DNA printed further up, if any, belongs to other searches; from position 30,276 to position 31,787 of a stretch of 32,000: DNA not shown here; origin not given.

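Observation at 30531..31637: Extreme period-3, strand-asymmetric composition: Ala-rich ORF built largely from NNT/GCT codons, with all six frames open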

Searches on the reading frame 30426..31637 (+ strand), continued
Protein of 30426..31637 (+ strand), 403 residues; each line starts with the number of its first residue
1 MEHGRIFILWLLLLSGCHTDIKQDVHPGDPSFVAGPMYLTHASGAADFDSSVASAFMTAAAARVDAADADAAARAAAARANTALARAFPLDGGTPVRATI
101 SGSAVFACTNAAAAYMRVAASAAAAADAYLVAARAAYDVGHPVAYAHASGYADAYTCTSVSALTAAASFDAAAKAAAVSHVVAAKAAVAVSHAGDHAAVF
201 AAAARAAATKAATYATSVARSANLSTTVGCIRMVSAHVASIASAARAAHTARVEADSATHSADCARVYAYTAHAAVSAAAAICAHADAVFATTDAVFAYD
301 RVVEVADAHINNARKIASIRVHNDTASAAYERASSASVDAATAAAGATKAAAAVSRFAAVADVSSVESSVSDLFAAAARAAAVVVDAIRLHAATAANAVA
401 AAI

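Call 59: search_protein_families(library=pfam, alignment_id=A4, max_evalue=0.1)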
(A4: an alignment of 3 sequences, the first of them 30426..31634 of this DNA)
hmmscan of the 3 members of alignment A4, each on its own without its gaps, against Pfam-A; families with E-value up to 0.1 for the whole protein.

A. member 1, window:30426-31634:+ (403 aa): 0 families

B. families by the number of members that match (of 3 scanned): 1 family
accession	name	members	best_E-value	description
PF12933.13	FTO_NTD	1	0.0014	FTO catalytic domain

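Call 60: find_encoding_contigs(protein=P0004, flank=8000, max_places=4)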
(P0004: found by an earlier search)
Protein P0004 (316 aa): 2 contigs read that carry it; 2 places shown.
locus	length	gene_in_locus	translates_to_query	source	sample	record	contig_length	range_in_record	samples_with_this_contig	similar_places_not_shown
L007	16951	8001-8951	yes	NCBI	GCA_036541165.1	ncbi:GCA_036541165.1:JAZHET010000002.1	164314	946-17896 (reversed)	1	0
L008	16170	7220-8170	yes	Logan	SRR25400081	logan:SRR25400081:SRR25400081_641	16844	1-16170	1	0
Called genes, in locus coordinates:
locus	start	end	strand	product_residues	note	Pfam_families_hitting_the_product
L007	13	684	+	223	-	-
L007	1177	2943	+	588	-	PF00575:S1, PF21710:Spt6_S1 (faint), PF00575:S1, PF23459:S1_RRP5 (weak), PF00575:S1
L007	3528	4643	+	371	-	PF13328:HD_4 (faint), PF04607:RelA_SpoT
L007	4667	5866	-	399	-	PF00009:GTP_EFTU (faint), PF13167:GTP-bdg_N, PF16360:GTP-bdg_M, PF01926:MMR_HSR1, PF02421:FeoB_N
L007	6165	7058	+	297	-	PF17827:PrmC_N, PF06325:PrmA (weak), PF05175:MTS, PF08241:Methyltransf_11 (weak), PF08242:Methyltransf_12 (weak), PF13649:Methyltransf_25, PF13847:Methyltransf_31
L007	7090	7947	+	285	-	-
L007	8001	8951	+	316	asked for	PF02541:Ppx-GppA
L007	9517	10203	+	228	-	-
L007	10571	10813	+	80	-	PF02823:ATP-synt_DE_N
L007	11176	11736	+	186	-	PF14065:Pvc16_N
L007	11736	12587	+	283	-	-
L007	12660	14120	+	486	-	PF04984:Phage_sheath_1 (weak), PF17482:Phage_sheath_1C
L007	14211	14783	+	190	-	-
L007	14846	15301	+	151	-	-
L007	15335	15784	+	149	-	PF06841:Phage_T4_gp19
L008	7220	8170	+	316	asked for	PF02541:Ppx-GppA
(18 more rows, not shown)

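Call 64: search_dna_similar(query=window:30426-31634:+, collection=plasmids, mode=protein, max_evalue=0.001, max_rows=10)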
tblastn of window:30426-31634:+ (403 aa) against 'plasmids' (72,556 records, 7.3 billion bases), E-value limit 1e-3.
No match.

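Call 71: find_encoding_contigs(protein=P0012, flank=10000, max_places=3)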
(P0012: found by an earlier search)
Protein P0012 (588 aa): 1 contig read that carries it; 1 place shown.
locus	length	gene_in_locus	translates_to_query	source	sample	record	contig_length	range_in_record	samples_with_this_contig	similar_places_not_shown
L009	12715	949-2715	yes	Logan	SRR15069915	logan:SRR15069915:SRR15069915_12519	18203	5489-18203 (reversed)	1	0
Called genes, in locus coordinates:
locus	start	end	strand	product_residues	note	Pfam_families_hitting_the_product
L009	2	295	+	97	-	?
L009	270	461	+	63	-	-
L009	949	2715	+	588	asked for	PF00575:S1, PF21710:Spt6_S1 (faint), PF00575:S1, PF23459:S1_RRP5 (weak), PF00575:S1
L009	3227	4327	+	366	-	PF04607:RelA_SpoT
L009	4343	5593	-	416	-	PF13167:GTP-bdg_N, PF16360:GTP-bdg_M, PF01926:MMR_HSR1, PF02421:FeoB_N (weak), PF00009:GTP_EFTU (weak)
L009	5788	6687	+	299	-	PF17827:PrmC_N, PF06325:PrmA (faint), PF05175:MTS, PF08241:Methyltransf_11 (weak), PF08242:Methyltransf_12 (weak), PF13649:Methyltransf_25, PF13847:Methyltransf_31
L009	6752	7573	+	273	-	-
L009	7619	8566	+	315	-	PF02541:Ppx-GppA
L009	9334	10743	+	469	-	-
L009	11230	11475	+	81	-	PF02823:ATP-synt_DE_N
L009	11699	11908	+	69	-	-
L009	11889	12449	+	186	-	PF14065:Pvc16_N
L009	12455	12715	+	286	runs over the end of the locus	-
